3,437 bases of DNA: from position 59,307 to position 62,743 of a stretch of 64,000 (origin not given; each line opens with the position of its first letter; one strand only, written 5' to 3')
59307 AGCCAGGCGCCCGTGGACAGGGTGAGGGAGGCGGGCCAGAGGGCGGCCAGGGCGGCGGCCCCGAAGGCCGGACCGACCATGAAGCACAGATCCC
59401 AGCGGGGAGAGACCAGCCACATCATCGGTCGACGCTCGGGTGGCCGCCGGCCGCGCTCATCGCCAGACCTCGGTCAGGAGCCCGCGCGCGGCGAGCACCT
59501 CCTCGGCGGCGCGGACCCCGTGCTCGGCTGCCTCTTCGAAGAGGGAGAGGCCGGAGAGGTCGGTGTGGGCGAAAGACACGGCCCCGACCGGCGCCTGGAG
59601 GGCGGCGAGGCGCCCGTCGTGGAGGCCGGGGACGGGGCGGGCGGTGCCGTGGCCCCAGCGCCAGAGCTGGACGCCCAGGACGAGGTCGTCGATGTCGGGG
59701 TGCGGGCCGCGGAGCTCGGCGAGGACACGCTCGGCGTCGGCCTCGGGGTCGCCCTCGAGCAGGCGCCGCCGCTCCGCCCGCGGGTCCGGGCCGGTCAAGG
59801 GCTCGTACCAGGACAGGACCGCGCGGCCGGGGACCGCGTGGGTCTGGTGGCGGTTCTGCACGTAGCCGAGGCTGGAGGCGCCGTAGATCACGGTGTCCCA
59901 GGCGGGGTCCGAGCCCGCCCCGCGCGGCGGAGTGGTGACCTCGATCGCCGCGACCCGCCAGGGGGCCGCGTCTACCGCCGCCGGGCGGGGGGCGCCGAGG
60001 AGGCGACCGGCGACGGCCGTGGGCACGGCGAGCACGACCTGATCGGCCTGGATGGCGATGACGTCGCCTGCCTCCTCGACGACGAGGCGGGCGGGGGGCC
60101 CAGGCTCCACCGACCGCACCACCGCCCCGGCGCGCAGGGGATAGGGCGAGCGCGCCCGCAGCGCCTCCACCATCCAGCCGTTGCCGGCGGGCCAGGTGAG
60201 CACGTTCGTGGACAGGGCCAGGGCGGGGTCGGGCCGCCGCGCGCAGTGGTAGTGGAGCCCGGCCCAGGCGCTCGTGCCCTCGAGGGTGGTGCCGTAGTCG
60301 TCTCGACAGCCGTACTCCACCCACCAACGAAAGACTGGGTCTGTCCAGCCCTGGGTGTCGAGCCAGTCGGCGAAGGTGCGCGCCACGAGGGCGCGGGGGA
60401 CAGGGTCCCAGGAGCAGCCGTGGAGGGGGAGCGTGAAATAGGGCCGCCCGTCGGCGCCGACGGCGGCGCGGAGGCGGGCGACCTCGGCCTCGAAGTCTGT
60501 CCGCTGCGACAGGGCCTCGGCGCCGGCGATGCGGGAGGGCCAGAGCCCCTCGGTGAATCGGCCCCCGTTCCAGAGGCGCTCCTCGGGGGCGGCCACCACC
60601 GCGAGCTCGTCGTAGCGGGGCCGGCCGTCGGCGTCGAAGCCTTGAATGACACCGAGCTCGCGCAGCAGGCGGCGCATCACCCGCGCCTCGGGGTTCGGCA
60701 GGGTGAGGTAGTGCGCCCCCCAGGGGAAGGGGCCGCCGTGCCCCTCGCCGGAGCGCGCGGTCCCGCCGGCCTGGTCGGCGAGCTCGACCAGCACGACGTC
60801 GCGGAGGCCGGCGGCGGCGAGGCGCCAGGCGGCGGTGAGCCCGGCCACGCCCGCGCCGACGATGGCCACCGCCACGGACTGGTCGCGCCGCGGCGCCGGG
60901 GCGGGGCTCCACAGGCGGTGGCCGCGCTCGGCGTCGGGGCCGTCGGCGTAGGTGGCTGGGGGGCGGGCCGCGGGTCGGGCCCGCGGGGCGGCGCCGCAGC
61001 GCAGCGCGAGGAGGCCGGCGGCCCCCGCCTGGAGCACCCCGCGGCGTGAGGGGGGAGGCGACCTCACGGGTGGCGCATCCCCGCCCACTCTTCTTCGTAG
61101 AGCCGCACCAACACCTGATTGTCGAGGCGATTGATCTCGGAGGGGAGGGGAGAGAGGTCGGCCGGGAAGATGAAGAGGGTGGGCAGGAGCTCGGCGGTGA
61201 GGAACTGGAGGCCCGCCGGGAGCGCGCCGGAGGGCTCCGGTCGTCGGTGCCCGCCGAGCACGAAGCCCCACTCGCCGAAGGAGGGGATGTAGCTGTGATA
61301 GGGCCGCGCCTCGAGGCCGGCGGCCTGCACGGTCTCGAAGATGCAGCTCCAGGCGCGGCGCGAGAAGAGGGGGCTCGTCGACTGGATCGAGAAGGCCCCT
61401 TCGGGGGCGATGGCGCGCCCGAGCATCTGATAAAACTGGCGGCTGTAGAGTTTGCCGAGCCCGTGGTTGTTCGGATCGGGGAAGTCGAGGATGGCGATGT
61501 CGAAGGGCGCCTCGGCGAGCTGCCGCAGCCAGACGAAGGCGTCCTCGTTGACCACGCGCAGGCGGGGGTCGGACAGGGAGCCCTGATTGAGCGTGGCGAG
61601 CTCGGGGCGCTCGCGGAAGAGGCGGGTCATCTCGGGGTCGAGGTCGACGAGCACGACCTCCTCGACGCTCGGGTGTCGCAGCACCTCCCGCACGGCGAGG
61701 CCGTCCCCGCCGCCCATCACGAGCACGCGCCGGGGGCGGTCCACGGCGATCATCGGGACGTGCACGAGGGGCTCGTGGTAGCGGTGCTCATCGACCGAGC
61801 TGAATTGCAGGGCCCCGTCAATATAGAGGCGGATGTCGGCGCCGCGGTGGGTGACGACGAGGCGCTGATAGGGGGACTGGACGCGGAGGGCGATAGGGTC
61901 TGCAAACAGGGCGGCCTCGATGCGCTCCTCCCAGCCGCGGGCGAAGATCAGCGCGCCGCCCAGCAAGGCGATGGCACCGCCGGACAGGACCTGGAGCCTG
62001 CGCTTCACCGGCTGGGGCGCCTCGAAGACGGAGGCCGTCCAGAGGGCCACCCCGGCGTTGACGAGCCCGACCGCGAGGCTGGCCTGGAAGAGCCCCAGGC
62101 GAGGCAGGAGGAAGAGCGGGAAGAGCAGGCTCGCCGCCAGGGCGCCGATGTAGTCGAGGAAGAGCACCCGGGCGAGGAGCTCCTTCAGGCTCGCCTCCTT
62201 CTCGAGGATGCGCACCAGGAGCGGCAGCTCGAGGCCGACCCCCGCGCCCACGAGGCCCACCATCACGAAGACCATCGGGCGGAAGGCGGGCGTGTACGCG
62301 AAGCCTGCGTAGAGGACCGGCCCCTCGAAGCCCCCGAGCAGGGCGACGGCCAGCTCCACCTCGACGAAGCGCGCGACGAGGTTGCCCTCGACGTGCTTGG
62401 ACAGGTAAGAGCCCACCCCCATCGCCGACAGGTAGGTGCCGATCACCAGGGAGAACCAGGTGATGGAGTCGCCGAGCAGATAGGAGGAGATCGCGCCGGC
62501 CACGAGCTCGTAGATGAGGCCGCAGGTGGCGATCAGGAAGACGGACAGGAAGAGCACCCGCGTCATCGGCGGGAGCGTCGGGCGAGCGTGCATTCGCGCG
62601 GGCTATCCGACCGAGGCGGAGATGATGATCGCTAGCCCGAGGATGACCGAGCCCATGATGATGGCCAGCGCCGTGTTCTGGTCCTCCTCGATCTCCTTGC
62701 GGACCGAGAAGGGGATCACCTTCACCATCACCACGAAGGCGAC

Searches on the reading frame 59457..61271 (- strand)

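Call 9: search_protein_families(library=pfam, proteins=[window:59457-61271:-], max_evalue=0.001)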
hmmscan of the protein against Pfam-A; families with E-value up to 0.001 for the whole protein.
window:59457-61271:- (604 aa): 5 families
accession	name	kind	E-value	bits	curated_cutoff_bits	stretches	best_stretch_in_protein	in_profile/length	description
PF01593.30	Amino_oxidase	-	1.3e-14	54.8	19.8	1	142-593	1-443/443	Flavin containing amine oxidoreductase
PF13450.12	NAD_binding_8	-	2e-14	54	21.9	1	137-206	1-68/68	NAD(P)-binding Rossmann-like domain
PF01266.30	DAO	-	3e-08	34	27.9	1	135-208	2-73/353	FAD dependent oxidoreductase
PF00890.30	FAD_binding_2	-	1.8e-05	24.6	20.4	1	135-177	2-43/414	FAD binding domain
PF12831.13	FAD_oxidored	-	0.00067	19.5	27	0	135-175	2-41/416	FAD dependent oxidoreductase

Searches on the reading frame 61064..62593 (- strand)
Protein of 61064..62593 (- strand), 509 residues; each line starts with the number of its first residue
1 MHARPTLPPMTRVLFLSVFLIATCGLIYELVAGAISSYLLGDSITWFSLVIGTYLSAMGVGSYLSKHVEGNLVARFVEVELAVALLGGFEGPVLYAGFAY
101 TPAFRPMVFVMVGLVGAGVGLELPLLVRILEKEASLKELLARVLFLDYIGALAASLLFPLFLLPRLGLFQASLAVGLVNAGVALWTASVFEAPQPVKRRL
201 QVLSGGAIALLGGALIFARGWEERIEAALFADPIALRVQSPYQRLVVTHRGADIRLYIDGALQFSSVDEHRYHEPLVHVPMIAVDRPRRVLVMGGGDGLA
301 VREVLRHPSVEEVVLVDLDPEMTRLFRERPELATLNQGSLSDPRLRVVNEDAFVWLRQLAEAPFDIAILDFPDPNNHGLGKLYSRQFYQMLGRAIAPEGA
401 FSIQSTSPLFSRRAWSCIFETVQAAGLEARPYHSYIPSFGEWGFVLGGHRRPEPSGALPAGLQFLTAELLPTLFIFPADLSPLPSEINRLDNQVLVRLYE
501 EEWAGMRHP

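Call 9: search_protein_families(library=pfam, proteins=[window:61064-62593:-], max_evalue=0.001)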
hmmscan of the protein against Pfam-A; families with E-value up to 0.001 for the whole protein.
window:61064-62593:- (509 aa): 1 family
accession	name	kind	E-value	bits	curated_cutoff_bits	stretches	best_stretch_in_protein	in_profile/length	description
PF01564.23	Spermine_synth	-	2.1e-36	125.7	22.9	1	269-445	1-172/186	Spermine/spermidine synthase domain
